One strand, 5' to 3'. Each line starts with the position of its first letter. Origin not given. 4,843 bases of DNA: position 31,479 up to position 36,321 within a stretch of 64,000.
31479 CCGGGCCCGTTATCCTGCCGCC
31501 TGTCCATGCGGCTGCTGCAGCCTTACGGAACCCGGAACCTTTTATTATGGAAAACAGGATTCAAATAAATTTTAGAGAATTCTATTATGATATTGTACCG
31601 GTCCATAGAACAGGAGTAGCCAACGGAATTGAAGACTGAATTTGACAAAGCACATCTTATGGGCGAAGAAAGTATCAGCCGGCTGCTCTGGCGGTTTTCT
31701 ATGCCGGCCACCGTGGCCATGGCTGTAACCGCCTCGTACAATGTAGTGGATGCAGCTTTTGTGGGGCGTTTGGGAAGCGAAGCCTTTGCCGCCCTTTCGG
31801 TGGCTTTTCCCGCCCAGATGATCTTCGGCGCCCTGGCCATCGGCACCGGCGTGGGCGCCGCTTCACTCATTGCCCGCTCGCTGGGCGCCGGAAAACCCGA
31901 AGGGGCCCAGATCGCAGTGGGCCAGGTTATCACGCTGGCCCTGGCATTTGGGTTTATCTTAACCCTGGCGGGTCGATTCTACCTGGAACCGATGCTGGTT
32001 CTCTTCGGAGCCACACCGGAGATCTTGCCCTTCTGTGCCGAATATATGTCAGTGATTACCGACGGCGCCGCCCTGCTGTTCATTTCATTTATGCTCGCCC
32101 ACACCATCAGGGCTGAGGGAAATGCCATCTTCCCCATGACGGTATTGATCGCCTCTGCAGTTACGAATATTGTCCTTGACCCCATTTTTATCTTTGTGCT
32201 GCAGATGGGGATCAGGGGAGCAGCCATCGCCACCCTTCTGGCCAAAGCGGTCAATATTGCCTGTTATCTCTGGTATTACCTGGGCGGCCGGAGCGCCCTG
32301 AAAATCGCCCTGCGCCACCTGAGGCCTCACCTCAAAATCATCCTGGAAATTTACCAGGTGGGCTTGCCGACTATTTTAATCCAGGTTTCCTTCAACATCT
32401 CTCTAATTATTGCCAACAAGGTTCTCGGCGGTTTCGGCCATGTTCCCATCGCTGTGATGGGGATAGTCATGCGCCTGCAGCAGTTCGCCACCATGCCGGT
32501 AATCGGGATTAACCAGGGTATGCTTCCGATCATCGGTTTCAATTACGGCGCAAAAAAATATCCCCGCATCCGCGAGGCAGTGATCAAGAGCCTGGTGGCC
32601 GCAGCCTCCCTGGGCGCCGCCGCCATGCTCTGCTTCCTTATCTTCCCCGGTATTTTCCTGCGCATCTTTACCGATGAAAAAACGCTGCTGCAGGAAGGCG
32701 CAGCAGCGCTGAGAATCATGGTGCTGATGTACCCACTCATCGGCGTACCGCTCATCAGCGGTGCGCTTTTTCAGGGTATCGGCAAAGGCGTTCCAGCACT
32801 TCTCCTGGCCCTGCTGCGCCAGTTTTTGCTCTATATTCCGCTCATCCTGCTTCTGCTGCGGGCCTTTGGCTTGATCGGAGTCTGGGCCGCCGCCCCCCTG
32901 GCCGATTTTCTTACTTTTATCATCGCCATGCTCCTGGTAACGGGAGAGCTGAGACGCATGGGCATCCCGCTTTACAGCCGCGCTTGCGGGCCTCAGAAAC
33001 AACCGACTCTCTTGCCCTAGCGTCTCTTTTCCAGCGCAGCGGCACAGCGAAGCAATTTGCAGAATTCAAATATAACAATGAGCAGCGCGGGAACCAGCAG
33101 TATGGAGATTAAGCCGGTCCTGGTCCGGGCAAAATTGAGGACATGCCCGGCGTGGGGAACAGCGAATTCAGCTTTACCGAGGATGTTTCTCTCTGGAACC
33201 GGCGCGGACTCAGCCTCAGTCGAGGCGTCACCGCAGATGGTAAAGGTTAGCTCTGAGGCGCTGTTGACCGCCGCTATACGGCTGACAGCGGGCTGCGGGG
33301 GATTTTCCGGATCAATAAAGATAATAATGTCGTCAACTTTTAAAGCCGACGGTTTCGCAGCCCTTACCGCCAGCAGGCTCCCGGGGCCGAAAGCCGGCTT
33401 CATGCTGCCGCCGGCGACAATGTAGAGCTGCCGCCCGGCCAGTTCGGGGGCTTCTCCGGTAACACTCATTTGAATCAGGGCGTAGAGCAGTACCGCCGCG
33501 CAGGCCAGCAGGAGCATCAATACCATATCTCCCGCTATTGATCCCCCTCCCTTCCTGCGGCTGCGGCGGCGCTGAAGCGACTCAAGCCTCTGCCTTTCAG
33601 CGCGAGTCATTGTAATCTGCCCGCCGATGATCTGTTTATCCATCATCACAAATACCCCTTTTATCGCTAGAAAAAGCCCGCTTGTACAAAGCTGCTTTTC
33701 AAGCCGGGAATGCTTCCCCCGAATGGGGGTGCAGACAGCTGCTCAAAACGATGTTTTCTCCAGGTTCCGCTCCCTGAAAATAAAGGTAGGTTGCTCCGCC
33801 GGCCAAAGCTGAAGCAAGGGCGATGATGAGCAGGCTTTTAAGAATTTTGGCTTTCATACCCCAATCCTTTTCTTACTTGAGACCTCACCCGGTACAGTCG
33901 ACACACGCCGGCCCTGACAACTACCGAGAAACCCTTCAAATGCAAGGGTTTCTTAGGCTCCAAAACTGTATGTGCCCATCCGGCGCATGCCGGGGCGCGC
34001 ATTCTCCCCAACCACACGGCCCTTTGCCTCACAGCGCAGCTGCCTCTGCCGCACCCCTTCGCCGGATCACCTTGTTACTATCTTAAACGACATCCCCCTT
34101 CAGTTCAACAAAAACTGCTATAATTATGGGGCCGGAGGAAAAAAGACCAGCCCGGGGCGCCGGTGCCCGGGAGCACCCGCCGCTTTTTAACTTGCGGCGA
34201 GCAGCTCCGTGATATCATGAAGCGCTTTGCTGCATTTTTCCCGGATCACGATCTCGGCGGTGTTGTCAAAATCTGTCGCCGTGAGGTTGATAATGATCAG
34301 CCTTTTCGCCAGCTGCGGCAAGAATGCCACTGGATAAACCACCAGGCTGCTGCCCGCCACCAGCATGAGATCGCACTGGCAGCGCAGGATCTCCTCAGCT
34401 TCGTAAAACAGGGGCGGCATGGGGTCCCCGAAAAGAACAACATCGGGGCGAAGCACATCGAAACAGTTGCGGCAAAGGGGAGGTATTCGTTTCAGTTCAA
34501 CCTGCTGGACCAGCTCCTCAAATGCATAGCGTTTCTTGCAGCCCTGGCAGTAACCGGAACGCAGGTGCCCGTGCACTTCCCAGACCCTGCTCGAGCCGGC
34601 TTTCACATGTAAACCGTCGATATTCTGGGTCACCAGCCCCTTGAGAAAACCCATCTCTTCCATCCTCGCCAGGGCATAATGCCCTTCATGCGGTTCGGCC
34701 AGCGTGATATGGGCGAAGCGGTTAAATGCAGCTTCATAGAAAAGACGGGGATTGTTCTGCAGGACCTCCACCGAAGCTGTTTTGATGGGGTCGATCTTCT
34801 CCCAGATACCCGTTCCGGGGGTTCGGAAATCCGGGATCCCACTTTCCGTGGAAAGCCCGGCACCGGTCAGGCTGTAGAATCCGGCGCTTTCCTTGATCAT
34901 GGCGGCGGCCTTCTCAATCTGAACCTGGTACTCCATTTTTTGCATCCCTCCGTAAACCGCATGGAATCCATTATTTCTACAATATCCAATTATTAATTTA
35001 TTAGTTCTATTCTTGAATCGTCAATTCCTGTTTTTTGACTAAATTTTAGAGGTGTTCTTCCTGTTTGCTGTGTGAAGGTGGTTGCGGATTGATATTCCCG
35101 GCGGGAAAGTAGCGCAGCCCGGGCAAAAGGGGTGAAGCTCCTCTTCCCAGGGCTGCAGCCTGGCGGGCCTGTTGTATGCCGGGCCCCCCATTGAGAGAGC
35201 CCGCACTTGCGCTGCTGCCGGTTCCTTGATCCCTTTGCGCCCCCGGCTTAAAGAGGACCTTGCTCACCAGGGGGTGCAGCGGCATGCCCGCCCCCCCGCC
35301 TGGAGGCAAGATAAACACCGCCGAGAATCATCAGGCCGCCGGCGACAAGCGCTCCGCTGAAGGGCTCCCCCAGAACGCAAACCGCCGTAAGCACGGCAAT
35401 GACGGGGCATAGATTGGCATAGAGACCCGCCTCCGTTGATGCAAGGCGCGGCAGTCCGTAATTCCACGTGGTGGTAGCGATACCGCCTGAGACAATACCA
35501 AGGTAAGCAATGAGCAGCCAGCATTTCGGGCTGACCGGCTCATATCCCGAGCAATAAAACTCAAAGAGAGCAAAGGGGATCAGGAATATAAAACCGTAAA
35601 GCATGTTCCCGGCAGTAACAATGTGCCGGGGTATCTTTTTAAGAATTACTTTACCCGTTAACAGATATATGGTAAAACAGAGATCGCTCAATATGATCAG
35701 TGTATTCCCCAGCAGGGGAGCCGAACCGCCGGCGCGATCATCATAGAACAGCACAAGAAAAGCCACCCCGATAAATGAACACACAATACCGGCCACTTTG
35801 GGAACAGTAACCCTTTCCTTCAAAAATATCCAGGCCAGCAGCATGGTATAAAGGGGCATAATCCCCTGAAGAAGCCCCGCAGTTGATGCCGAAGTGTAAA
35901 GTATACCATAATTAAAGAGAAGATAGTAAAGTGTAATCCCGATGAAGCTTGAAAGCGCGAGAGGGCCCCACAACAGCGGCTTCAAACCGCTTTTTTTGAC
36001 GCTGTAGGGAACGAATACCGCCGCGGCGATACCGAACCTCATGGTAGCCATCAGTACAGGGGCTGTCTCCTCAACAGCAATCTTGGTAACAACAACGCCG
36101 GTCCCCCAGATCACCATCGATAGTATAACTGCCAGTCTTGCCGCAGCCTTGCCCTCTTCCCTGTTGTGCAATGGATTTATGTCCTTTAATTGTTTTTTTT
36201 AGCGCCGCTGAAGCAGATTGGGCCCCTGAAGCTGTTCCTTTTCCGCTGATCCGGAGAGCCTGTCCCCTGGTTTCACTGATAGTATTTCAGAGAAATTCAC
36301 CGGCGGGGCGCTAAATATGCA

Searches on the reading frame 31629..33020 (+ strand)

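Call 23: search_protein_families(library=pfam, proteins=[window:31629-33020:+], max_evalue=0.00001)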
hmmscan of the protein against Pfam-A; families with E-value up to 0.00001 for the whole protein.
window:31629-33020:+ (463 aa): 1 family
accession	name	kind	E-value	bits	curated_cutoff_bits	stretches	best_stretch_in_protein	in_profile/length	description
PF01554.23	MatE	-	1.5e-54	184.5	24.9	2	26-186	1-161/161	MatE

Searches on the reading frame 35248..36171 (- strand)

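Call 23: search_protein_families(library=pfam, proteins=[window:35248-36171:-], max_evalue=0.00001)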
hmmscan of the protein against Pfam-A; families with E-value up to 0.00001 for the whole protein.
window:35248-36171:- (307 aa): 2 families
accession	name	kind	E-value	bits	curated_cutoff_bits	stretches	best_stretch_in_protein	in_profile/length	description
PF00892.27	EamA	-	1.8e-47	161.4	28.2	2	13-140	5-134/135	EamA-like transporter family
PF06027.18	SLC35F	-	5.9e-09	36.3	21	1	13-196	11-204/299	Solute carrier family 35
